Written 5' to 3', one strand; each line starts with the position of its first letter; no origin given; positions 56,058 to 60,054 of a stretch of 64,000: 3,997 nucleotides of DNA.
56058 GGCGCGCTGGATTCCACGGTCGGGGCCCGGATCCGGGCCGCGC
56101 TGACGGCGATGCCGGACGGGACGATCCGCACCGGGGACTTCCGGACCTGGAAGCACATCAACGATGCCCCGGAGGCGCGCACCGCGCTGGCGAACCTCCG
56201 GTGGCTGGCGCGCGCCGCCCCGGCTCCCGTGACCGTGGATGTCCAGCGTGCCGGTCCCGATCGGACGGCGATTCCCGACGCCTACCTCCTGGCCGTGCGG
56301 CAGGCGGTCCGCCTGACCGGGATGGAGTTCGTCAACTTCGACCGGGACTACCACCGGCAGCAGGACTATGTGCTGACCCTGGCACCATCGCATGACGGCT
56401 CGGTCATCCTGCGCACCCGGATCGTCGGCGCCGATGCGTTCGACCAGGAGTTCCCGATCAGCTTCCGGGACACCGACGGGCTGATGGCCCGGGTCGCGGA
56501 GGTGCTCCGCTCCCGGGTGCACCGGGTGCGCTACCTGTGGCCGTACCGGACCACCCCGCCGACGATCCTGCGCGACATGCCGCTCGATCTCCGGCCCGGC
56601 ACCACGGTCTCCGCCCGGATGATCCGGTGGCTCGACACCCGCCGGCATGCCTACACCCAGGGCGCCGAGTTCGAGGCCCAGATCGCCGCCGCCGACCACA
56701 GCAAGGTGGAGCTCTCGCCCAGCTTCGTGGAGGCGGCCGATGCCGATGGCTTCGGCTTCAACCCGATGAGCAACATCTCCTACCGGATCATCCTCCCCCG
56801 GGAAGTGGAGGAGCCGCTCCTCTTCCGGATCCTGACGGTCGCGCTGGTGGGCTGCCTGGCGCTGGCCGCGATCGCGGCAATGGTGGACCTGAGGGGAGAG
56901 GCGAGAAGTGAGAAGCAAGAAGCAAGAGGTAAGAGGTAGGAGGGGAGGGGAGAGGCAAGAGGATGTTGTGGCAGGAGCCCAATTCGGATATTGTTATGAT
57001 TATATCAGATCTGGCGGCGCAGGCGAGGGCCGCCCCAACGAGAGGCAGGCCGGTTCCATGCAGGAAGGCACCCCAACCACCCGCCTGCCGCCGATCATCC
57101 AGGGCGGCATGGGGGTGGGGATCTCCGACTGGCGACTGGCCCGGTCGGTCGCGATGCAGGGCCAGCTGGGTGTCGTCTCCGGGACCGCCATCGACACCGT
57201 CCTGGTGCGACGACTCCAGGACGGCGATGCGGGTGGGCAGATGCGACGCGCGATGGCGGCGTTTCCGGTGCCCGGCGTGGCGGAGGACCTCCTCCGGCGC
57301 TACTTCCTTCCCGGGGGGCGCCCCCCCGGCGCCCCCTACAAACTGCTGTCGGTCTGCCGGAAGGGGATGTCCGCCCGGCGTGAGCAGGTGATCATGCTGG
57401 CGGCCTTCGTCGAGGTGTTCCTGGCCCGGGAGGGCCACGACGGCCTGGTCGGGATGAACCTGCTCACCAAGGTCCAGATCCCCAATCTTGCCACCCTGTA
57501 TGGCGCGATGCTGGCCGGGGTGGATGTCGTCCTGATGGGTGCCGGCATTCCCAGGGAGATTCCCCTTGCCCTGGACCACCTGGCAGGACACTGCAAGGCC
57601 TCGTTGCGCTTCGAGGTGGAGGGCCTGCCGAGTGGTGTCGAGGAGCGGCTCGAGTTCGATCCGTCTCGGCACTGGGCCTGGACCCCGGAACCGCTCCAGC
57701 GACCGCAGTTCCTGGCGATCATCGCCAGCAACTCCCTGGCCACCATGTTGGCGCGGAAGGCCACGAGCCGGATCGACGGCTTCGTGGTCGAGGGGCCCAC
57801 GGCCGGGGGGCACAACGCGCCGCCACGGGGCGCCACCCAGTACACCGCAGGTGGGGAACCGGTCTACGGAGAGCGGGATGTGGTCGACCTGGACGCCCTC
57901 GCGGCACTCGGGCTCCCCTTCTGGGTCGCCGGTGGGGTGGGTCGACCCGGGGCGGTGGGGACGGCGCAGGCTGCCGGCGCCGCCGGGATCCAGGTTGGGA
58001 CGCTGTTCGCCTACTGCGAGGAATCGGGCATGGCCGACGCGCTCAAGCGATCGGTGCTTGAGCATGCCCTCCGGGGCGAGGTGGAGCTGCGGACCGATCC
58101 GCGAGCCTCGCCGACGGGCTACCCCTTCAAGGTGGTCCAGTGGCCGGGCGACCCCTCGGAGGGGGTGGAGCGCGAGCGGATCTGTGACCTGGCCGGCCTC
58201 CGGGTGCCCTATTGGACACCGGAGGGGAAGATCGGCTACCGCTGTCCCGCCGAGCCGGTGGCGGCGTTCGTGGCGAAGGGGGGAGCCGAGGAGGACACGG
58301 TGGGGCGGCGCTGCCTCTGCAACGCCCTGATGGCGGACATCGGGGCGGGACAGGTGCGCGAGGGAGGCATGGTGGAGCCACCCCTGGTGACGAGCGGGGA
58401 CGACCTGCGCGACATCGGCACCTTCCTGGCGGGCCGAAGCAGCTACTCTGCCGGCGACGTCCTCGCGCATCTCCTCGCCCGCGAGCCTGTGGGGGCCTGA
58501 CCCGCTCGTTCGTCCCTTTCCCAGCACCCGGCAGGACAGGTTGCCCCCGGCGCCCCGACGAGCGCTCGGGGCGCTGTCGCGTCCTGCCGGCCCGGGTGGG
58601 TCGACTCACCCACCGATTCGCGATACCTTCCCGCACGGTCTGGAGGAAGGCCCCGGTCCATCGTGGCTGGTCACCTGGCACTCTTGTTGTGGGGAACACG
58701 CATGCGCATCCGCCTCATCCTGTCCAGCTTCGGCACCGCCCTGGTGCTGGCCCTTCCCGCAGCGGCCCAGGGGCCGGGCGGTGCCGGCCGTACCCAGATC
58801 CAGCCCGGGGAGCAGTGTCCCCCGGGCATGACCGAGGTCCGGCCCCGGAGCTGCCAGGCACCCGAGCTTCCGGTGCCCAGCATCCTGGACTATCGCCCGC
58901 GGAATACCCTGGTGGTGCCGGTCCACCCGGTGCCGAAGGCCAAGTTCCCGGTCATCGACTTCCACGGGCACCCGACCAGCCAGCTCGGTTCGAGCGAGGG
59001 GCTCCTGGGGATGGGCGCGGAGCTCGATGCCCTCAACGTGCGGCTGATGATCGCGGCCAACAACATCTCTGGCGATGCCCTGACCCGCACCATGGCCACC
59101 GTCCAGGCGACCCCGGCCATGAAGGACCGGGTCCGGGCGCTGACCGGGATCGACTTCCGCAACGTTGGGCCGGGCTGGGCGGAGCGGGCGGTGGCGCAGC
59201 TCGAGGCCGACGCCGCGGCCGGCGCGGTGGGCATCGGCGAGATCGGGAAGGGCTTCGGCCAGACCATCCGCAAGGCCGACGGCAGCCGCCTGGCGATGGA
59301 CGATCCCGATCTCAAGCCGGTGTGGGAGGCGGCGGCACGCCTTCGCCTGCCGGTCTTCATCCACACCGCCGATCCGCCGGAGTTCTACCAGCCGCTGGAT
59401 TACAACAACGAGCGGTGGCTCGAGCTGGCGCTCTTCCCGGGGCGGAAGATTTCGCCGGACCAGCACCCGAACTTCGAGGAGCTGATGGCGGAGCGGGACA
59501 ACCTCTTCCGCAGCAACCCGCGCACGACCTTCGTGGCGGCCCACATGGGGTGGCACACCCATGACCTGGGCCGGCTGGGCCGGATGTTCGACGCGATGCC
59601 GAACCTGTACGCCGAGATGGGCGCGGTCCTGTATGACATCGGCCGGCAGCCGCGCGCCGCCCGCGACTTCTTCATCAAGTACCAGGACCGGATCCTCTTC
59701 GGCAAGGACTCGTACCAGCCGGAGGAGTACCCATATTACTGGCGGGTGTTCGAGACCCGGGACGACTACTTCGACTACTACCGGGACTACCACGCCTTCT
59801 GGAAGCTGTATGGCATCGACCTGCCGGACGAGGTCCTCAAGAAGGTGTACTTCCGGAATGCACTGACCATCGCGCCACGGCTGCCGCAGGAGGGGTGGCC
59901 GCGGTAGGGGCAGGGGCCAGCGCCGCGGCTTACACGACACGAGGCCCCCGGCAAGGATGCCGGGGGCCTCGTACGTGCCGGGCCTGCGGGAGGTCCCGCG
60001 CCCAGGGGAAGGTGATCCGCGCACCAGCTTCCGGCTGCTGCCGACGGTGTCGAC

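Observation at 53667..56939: Unusual multi-domain Ser/Thr kinase combining a cytoplasmic kinase, a PAP2-like membrane domain, a PhnD-like periplasmic binding domain and a C-terminal anchor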

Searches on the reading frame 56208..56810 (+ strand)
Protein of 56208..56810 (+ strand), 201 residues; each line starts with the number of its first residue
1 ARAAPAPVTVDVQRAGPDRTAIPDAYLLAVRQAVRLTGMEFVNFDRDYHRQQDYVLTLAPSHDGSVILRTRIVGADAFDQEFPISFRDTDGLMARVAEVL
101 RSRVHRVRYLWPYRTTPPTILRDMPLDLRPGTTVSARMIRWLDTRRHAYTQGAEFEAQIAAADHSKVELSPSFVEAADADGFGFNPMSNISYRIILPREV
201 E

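Call 50: predict_structure(alignment_id=A6)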
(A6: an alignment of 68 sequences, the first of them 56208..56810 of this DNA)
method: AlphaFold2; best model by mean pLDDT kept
length: 201 residues; sequences in the alignment: 68
mean_pLDDT: 88.2   pTM: 0.85
mean pLDDT of the five models: 88.2, 88.1, 87.7, 86.1, 84.9
residues with pLDDT >= 90: 133; 70-90: 44; 50-70: 22; < 50: 2
segments of 3 or more residues with pLDDT < 50: none
pLDDT, mean of each block of 10 residues (from residue 1): 73 83 95 90 96 97 93 95 97 97 92 82 79 94 93 94 90 71 68 88 54
secondary structure, 60 per line:
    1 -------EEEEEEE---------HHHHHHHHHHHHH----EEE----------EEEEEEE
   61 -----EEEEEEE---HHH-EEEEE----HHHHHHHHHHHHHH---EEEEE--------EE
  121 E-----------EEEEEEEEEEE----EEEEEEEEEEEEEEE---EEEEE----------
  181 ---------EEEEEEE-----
elements in order: E8-14 H24-36 E41-43 E54-60 E66-72 E80-84 H89-102 E106-110 E119-121 E133-143 E148-162 E166-170 E190-196

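Call 81: search_protein_families(library=ncbifam, proteins=[window:56208-56810:+], max_evalue=0.01)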
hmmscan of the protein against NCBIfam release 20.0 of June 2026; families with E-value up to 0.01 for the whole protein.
window:56208-56810:+ (201 aa): 0 families

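Call 86: fold_search(model_id=the predicted structure, library=pdb)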
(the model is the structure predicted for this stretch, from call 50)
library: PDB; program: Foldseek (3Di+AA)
matches with E <= 10: 1021; with E <= 0.001: 3
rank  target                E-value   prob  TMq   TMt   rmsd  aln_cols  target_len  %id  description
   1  4r40_A                1.8e-04  1.00  0.33  0.18  16.1       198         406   13  Crystal Structure of TolB/Pal complex from Yersinia pestis. (released 2014-09-03)
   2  1c5k                  1.8e-04  0.98  0.30  0.18  16.1       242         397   18  THE STRUCTURE OF TOLB, AN ESSENTIAL COMPONENT OF THE TOL-DEPENDENT TRANSLOCATION SYSTEM AND ITS INTERACTIONS WITH THE TR (released 2000-12-06)
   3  6pnv                  9.4e-04  0.95  0.29  0.16  17.0       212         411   13  1.42 Angstrom Resolution Crystal Structure of Translocation Protein TolB from Salmonella enterica (released 2019-07-17)
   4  5t11_H                2.4e-03  1.00  0.30  0.42   6.4       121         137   15  PelC L103M dodecamer from Paraburkholderia phytofirmans, space group C2 (released 2017-03-15)
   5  5t11_K                2.7e-03  0.99  0.28  0.40   5.9       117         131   18  PelC L103M dodecamer from Paraburkholderia phytofirmans, space group C2 (released 2017-03-15)
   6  5t10_A                4.2e-03  0.99  0.28  0.41   6.5       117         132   17  PelC dodecamer from Paraburkholderia phytofirmans, space group P6 (released 2017-03-15)
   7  5t11_C                4.4e-03  1.00  0.29  0.41   6.2       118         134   15  PelC L103M dodecamer from Paraburkholderia phytofirmans, space group C2 (released 2017-03-15)
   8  5t11_D                5.3e-03  0.99  0.29  0.41   6.1       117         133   14  PelC L103M dodecamer from Paraburkholderia phytofirmans, space group C2 (released 2017-03-15)
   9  5t10_B                5.6e-03  0.96  0.25  0.33   6.5       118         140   14  PelC dodecamer from Paraburkholderia phytofirmans, space group P6 (released 2017-03-15)
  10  5t11_L                7.1e-03  0.99  0.30  0.41   6.2       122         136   16  PelC L103M dodecamer from Paraburkholderia phytofirmans, space group C2 (released 2017-03-15)
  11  5t11_G                9.1e-03  0.97  0.27  0.37   6.4       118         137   15  PelC L103M dodecamer from Paraburkholderia phytofirmans, space group C2 (released 2017-03-15)
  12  5t11_B                9.6e-03  0.98  0.28  0.38   6.5       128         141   14  PelC L103M dodecamer from Paraburkholderia phytofirmans, space group C2 (released 2017-03-15)
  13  5t10_C                1.4e-02  0.85  0.24  0.33   6.5       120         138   16  PelC dodecamer from Paraburkholderia phytofirmans, space group P6 (released 2017-03-15)
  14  5t11_E                1.5e-02  0.99  0.32  0.43   6.4       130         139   16  PelC L103M dodecamer from Paraburkholderia phytofirmans, space group C2 (released 2017-03-15)
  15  5t11_I                1.7e-02  0.97  0.28  0.40   6.4       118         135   15  PelC L103M dodecamer from Paraburkholderia phytofirmans, space group C2 (released 2017-03-15)
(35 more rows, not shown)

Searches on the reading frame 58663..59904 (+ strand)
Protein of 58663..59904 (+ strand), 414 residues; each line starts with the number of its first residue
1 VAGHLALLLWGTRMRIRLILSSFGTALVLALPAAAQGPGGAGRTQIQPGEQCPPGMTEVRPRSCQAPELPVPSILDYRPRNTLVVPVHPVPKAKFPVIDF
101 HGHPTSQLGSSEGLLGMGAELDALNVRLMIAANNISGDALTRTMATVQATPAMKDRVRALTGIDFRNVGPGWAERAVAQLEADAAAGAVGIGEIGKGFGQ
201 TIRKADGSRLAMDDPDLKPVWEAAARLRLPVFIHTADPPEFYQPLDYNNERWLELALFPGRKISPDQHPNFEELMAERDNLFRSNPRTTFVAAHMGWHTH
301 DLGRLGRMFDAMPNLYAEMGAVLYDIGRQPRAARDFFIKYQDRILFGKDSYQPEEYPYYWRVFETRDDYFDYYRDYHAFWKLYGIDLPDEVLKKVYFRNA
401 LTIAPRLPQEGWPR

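Call 17: search_protein_families(library=pfam, proteins=[window:58663-59904:+], max_evalue=0.001)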
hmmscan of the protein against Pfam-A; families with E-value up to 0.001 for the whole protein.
window:58663-59904:+ (414 aa): 1 family
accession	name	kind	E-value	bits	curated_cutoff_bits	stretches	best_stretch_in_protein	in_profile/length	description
PF04909.20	Amidohydro_2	-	1.4e-16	61.5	26.4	1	165-401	77-284/289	Amidohydrolase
